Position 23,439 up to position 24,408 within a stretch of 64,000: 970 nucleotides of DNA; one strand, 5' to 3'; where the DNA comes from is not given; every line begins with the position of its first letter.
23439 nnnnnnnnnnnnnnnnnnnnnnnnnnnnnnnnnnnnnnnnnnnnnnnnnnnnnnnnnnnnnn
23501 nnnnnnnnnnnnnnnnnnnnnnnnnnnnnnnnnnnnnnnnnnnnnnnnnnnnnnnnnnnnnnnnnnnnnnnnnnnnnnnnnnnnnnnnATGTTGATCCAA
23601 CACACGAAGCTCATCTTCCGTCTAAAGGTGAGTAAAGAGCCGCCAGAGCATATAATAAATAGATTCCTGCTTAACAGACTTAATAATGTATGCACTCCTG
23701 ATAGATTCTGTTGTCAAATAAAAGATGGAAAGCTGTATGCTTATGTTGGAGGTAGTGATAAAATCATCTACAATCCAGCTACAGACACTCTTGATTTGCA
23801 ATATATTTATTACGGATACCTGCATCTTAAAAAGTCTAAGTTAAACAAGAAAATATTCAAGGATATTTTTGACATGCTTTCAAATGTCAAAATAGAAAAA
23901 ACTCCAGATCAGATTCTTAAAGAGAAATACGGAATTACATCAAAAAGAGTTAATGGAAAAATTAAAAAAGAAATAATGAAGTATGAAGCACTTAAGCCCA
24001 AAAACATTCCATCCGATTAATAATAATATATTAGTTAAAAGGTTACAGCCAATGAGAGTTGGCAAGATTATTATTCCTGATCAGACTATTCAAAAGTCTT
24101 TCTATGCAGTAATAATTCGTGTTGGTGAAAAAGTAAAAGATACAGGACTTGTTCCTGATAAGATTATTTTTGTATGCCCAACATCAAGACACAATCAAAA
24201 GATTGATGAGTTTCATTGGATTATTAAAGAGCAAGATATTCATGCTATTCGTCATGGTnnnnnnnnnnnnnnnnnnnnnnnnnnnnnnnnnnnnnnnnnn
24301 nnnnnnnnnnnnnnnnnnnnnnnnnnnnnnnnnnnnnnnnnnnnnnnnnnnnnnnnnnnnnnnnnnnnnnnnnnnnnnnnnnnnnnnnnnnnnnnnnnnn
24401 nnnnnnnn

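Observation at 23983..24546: A tandem two-domain GroES co-chaperonin fused in one polypeptide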

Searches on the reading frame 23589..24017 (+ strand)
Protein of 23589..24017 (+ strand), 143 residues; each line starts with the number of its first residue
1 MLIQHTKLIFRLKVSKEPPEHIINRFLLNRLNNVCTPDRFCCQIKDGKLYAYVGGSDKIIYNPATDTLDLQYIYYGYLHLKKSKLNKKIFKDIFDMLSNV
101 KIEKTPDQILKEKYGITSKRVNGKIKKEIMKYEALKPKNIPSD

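Call 8: search_protein_families(library=pfam, proteins=[window:23589-24017:+], max_evalue=0.01)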
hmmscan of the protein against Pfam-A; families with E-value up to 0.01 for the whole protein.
window:23589-24017:+ (143 aa): 0 families

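Call 9: search_protein_families(library=phrogs, proteins=[window:23589-24017:+], max_evalue=0.001)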
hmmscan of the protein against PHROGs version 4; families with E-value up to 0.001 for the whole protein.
window:23589-24017:+ (143 aa): 0 families

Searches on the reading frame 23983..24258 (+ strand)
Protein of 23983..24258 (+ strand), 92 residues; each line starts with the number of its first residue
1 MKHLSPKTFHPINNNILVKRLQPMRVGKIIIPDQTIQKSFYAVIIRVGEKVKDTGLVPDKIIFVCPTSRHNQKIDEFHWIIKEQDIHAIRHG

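Call 3: search_protein_families(library=pfam, proteins=[window:23983-24258:+], max_evalue=10)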
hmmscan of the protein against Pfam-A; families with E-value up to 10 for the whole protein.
seq(92 aa): 3 families
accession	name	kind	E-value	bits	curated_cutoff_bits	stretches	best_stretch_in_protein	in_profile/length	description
PF00166.26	Cpn10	-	1.6e-07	31.7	21.1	1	9-89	2-92/93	Chaperonin 10 Kd subunit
PF09861.14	Lar_N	-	0.0039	16.9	23.3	1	10-83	40-114/204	Lactate racemase N-terminal domain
PF12469.13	Cmr2_N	-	0.063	13.8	25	1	28-76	48-96/111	CRISPR-associated protein Cmr2, N-terminal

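Call 4: search_protein_families(library=phrogs, proteins=[window:23983-24258:+], max_evalue=10)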
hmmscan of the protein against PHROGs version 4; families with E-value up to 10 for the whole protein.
seq(92 aa): 2 families
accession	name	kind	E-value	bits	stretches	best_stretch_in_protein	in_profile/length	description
phrog_3188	-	other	2.9e-05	24.8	1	8-89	2-93/96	co-chaperonin GroES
phrog_14082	-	unknown function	0.27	12.3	1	13-44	52-83/104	-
